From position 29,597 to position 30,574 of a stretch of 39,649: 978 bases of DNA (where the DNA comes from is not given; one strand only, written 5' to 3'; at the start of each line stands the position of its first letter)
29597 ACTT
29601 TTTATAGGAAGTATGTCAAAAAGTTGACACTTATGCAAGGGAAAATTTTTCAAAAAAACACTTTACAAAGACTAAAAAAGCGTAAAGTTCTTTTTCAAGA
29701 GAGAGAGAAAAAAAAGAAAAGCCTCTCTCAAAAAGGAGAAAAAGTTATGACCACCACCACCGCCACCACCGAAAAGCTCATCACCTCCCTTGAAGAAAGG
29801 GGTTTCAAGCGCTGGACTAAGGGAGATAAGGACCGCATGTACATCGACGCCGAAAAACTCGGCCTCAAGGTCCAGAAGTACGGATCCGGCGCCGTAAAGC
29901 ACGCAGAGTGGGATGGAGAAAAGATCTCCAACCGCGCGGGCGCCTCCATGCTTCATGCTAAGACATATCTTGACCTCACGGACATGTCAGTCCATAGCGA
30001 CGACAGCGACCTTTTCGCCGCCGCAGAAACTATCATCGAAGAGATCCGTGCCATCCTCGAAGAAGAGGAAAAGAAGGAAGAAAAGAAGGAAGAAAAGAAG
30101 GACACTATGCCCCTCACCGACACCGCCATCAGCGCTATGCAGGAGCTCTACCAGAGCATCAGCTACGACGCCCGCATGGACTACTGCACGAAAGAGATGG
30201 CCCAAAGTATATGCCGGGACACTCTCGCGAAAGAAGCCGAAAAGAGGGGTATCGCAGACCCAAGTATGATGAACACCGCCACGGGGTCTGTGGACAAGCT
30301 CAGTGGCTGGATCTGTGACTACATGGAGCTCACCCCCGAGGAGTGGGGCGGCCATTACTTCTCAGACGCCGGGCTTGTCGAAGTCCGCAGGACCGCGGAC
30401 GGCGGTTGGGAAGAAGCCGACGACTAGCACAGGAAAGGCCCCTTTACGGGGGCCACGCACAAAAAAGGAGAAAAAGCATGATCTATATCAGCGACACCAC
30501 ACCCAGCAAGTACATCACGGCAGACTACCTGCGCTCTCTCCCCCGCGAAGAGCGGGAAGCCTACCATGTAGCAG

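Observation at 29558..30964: Candidate anti-defense (acr-aca-like) operon: two acidic proteins plus an RHH autoregulator behind a repeat-rich divergent promoter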

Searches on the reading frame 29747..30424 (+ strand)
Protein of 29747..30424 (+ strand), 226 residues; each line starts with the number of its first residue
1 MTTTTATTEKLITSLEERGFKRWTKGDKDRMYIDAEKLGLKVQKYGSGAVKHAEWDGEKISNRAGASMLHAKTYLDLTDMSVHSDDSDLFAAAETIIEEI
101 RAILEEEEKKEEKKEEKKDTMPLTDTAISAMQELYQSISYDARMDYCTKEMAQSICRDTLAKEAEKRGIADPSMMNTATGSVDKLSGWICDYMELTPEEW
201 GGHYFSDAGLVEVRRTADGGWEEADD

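Call 6: search_protein_families(library=pfam, proteins=[window:29747-30424:+], max_evalue=1)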
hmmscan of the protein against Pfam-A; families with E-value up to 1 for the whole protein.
window:29747-30424:+ (226 aa): 3 families
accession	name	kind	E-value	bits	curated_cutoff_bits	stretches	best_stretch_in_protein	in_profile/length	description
PF07763.18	FEZ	-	0.0038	17.4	28.1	1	75-146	97-169/240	FEZ-like protein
PF15039.11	DUF4530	-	0.035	14.7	28.1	1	93-120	79-106/113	Domain of unknown function (DUF4530)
PF19605.4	DUF6110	-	0.046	14.3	26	1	55-117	23-84/85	Family of unknown function (DUF6110)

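Call 7: search_protein_families(library=phrogs, proteins=[window:29747-30424:+], max_evalue=1)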
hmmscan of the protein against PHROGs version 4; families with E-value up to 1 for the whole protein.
window:29747-30424:+ (226 aa): 2 families
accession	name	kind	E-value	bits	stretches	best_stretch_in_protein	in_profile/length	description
phrog_17634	-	unknown function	0.034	15.3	1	65-119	23-77/81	-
phrog_11722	-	unknown function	0.29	12.1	0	93-154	20-82/124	-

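Call 10: find_homologous_proteins(query=window:29747-30424:+)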
Query window:29747-30424:+ (226 aa): 71 proteins with E <= 0.001 among 4303 candidates.
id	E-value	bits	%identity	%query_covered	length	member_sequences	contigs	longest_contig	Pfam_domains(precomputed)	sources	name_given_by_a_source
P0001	1.1e-127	442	91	99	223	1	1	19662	-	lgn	-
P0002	1.1e-126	439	91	96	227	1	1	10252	-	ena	-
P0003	2.7e-125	434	89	100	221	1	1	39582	-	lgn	-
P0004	1.7e-124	432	89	96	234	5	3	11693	-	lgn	-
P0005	2.6e-124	431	89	99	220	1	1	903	-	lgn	-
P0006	4.4e-122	424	86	100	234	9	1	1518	-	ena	-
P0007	5.6e-121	420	89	95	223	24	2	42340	-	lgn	-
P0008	8.0e-119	413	85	96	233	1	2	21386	-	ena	-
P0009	1.3e-118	412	84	99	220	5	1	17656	-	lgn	-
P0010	2.3e-118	412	86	96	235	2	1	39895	-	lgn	-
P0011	3.9e-118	411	84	95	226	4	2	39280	-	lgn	-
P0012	8.7e-118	410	85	99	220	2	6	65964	-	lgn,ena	-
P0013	1.2e-117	409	87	96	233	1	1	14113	-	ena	-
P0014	2.0e-117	409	84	96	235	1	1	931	-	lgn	-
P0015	3.1e-117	408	83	96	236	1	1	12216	-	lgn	-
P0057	3.7e-77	277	56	96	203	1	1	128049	-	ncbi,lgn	-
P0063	1.4e-51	193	87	46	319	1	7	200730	-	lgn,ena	-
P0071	8.0e-11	60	46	35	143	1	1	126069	PF07410.18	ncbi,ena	-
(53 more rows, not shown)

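Call 11: find_related_loci(query=window:29747-30424:+, collection=viral_contigs, flank=6000)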
Query window:29747-30424:+ (226 aa) in viral_contigs; peptide patterns used: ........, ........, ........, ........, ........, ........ (x = any residue, [..] = any of these).
271 stretches matched a pattern; 4 encode a relative of the query (tblastn E <= 1e-3); 4 distinct loci.
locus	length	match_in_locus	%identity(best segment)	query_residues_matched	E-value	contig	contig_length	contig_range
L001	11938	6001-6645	87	3-222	6e-121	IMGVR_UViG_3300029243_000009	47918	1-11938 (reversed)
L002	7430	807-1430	84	14-226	7e-113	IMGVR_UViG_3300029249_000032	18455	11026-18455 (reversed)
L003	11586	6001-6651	82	5-226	1e-117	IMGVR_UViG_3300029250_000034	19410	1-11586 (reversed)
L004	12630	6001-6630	84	11-225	4e-106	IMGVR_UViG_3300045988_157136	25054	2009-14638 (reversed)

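Call 13: find_encoding_contigs(protein=P0057, flank=8000, max_places=3)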
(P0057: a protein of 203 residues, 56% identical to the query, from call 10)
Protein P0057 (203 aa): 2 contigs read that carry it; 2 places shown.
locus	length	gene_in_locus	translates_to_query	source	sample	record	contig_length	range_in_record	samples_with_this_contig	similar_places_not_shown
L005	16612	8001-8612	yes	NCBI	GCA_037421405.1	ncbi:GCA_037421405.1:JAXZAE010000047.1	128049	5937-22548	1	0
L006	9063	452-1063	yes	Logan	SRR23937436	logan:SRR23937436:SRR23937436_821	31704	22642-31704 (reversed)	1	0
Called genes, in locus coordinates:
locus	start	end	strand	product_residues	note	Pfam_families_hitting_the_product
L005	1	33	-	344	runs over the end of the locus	-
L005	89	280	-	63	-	PF19808:DUF6291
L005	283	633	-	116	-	-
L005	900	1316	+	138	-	-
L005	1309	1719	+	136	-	-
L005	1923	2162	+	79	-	-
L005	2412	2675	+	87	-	-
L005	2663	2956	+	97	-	-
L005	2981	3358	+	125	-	-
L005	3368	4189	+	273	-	PF12684:DUF3799, PF12705:PDDEXK_1 (weak)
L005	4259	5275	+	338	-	PF03837:RecT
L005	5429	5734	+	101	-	-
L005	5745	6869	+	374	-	-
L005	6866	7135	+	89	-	-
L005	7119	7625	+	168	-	-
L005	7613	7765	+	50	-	-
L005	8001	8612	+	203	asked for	-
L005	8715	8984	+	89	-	-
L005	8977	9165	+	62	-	-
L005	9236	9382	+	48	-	-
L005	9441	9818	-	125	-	PF16778:Phage_tail_APC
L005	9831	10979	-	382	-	-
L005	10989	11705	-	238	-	PF11041:Phage_Wedge1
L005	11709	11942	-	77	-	-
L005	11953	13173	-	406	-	PF04865:Baseplate_J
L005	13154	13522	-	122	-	PF10934:Sheath_initiator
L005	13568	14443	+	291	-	-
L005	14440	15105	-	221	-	PF18715:Phage_spike (faint)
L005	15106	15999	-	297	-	PF22759:E217_GP41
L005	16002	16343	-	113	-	PF22479:Pam3_gp18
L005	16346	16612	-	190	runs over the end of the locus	PF21821:Dit_like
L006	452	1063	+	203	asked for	-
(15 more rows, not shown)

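Call 24: find_related_loci(query=A1, collection=genome_contigs, flank=8000)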
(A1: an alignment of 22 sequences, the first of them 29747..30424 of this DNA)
Query A1 (226 aa) in genome_contigs; peptide patterns used: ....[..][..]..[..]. (x = any residue, [..] = any of these).
9 stretches matched a pattern, but none encodes a relative of the query by tblastn (E <= 1e-3).

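Call 28: predict_structure(alignment_id=A1)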
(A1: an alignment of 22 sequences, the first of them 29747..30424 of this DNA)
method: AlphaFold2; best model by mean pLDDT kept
length: 226 residues; sequences in the alignment: 22
mean_pLDDT: 71.9   pTM: 0.49
mean pLDDT of the five models: 71.9, 71.2, 70.4, 70.2, 59.6
residues with pLDDT >= 90: 85; 70-90: 28; 50-70: 78; < 50: 35
segments of 3 or more residues with pLDDT < 50: 119-123, 168-170, 174-176, 178-193
pLDDT, mean of each block of 10 residues (from residue 1): 69 95 94 95 92 94 94 94 96 94 82 55 50 58 51 53 52 49 46 50 54 71 63
secondary structure, 60 per line:
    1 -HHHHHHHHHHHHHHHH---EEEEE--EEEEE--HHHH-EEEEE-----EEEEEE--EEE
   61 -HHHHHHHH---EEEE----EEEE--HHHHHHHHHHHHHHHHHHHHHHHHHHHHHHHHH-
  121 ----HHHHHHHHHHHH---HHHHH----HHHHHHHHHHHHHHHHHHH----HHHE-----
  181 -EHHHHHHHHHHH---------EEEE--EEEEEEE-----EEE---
elements in order: H2-17 E21-25 E28-32 H35-38 E40-44 E50-55 E58-60 H62-69 E73-76 E81-84 H87-119 H125-136 H140-144 H149-167 H183-193 E203-206 E209-215 E221-223

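Call 32: find_encoding_contigs(protein=P0063, flank=6000, max_places=3)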
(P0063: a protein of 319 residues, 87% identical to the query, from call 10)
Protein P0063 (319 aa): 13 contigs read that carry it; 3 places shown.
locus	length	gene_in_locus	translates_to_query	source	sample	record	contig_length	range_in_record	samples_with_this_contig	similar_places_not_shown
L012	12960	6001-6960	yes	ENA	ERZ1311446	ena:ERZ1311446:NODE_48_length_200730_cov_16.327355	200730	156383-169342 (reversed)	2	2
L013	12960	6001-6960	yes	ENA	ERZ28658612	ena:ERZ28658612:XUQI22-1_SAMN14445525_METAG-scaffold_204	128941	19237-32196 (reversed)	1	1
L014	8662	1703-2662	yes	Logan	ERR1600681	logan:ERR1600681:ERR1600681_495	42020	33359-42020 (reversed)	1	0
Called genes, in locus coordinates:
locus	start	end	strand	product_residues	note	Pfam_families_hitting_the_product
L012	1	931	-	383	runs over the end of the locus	PF07690:MFS_1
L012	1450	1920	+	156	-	PF07366:SnoaL, PF12680:SnoaL_2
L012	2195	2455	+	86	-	PF02604:PhdYeFM_antitox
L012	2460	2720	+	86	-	PF06769:YoeB_toxin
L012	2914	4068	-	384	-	PF07690:MFS_1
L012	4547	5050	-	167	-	PF01243:PNPOx_N, PF12900:Pyridox_ox_2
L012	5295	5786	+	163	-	PF08805:PilS (weak)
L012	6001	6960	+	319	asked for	-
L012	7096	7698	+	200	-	-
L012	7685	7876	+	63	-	-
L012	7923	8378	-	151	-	PF16778:Phage_tail_APC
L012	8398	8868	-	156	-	PF13671:AAA_33 (weak)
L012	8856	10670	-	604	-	-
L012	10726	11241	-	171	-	PF21939:Gp10_C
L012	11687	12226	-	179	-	-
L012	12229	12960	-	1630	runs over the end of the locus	PF24801:FNIII-A_GpJ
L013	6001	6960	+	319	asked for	-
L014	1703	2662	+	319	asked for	-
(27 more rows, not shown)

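Call 33: find_encoding_contigs(protein=P0071, flank=5000, max_places=2)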
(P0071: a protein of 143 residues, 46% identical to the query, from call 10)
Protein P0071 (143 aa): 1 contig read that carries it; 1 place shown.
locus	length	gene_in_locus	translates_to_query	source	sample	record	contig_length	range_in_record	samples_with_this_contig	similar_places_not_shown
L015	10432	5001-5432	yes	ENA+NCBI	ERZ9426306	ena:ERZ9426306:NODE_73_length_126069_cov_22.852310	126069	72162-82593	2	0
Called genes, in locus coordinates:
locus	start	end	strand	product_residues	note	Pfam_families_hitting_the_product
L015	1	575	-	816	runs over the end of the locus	PF04023:FeoA, PF01926:MMR_HSR1, PF02421:FeoB_N, PF09439:SRPRB (weak), PF17910:FeoB_Cyto, PF07670:Gate, PF07664:FeoB_C, PF07670:Gate, +1 more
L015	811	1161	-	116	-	PF07883:Cupin_2, PF02311:AraC_binding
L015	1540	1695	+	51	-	-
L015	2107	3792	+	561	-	PF02776:TPP_enzyme_N, PF00205:TPP_enzyme_M, PF02775:TPP_enzyme_C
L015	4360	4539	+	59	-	-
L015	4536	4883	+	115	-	-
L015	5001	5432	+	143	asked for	PF07410:Phage_Gp111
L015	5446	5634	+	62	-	-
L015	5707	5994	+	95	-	-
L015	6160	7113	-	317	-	PF06347:SH3_4 (faint), PF08239:SH3_3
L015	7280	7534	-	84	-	PF04688:Holin_SPP1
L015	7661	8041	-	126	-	-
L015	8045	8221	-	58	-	-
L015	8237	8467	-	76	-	-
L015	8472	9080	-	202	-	PF00078:RVT_1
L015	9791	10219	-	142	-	-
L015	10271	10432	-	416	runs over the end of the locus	PF07523:Big_3, PF19789:DUF6273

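Call 34: find_related_loci(query=L012:2914-4065:-, collection=genome_contigs, flank=1000)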
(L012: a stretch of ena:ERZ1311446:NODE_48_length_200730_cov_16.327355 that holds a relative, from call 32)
Query L012:2914-4065:- (383 aa) in genome_contigs; peptide patterns used: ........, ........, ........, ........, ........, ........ (x = any residue, [..] = any of these).
114 stretches matched a pattern; 3 encode a relative of the query (tblastn E <= 1e-3); 2 distinct loci.
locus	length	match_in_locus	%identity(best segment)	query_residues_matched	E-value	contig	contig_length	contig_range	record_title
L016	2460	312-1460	100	1-383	0e+0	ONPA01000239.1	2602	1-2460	uncultured Desulfovibrio sp. isolate RUG514 genome assembly, contig: k87_48984637, whole genome shotgun sequence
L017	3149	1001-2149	98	1-383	0e+0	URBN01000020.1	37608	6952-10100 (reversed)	uncultured Desulfovibrio sp. isolate UMGS847 genome assembly, contig: NODE_822_length_37608_cov_5.033526, whole genome s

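Call 53: search_protein_families(library=ncbifam, proteins=[window:29747-30424:+, L005:8977-9162:+, L012:7685-7873:+, L012:7096-7695:+, L004:6686-6916:+], max_evalue=1)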
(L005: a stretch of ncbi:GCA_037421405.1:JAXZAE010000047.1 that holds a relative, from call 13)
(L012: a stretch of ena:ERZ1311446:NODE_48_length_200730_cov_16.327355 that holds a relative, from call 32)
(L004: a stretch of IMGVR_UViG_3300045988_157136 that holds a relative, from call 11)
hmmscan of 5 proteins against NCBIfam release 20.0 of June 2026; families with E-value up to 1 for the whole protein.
window:29747-30424:+ (226 aa): 2 families
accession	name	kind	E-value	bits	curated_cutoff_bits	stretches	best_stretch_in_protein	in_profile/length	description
NF004886.0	PRK06247.1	subfamily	0.015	14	623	1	29-97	122-187/476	pyruvate kinase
NF007512.0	PRK10116.1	equivalog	0.12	12.5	167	1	89-143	45-99/142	universal stress protein UspC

L005:8977-9162:+ (62 aa): 0 families

L012:7685-7873:+ (63 aa): 1 family
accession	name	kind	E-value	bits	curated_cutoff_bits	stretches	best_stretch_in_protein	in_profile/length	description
NF047399.1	BrnA_antitoxin_add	equivalog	0.015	15.4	60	1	21-60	29-68/70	type II toxin-antitoxin system BrnA family antitoxin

L012:7096-7695:+ (200 aa): 0 families

L004:6686-6916:+ (77 aa): 2 families
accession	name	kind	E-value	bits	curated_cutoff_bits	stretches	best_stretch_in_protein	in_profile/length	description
NF053737.1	HP1233_fam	subfamily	0.0078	16.4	50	1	16-65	85-134/142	HP1233 family protein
TIGR01238.1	D1pyr5carbox3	equivalog_domain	0.17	10.4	485.2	1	5-70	130-189/500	L-glutamate gamma-semialdehyde dehydrogenase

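Call 58: find_related_loci(query=A1, collection=metagenome_contigs, flank=4000)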
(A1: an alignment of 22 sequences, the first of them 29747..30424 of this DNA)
Query A1 (226 aa) in metagenome_contigs; peptide patterns used: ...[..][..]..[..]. (x = any residue, [..] = any of these).
86 stretches matched a pattern; 16 encode a relative of the query (tblastn E <= 1e-3); 16 distinct loci.
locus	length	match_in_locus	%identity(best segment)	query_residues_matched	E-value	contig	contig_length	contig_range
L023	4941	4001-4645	87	3-222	9e-121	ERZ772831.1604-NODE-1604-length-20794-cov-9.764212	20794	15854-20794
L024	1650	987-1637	84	5-226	3e-128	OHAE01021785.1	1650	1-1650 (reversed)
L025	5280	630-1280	82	5-226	2e-117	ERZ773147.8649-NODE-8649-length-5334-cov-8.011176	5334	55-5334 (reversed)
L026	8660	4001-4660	86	1-225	5e-116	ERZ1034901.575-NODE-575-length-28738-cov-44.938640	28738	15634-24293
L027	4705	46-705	86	1-225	7e-116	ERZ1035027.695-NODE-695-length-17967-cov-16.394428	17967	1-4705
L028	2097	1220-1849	85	11-225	6e-122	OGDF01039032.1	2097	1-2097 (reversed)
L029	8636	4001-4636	90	9-225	7e-115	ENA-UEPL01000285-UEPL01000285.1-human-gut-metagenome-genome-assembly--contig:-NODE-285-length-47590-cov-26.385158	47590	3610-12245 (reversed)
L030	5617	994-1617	84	14-226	1e-112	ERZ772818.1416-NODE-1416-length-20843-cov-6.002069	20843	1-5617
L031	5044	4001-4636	85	9-225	4e-109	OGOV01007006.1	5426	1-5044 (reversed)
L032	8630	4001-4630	84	11-225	8e-106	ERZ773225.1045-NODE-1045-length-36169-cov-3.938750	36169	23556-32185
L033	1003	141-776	78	9-225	8e-116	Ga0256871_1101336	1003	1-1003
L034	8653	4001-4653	82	3-225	2e-101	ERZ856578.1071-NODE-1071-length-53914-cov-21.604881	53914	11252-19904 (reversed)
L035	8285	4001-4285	84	132-226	3e-53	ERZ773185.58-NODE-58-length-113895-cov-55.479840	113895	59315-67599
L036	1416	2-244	93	145-225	2e-50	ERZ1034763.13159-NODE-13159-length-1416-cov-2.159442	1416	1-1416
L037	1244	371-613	88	126-206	7e-48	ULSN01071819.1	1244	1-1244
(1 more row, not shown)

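Call 67: search_solved_structures(query=A1, max_evalue=10)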
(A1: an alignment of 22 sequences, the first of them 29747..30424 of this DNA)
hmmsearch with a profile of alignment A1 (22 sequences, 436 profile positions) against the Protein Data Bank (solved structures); distinct sequences matched with E-value up to 10: 0.

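Call 69: search_protein_families(library=padloc, proteins=[window:29747-30424:+, L012:6001-6957:+, L012:7096-7695:+, L004:6686-6916:+], max_evalue=1)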
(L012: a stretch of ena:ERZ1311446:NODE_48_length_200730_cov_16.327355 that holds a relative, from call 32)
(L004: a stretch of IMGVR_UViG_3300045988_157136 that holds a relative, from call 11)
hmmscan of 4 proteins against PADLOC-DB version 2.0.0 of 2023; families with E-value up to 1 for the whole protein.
window:29747-30424:+ (226 aa): 1 family
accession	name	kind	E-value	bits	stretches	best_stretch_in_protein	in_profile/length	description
PDLC03843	LeoC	-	0.018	13.2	1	95-151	83-138/207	-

L012:6001-6957:+ (319 aa): 0 families

L012:7096-7695:+ (200 aa): 1 family
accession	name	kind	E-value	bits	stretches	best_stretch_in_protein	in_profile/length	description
PDLC04446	PDC-M13C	-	0.0042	15.2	1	118-153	14-49/69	-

L004:6686-6916:+ (77 aa): 0 families
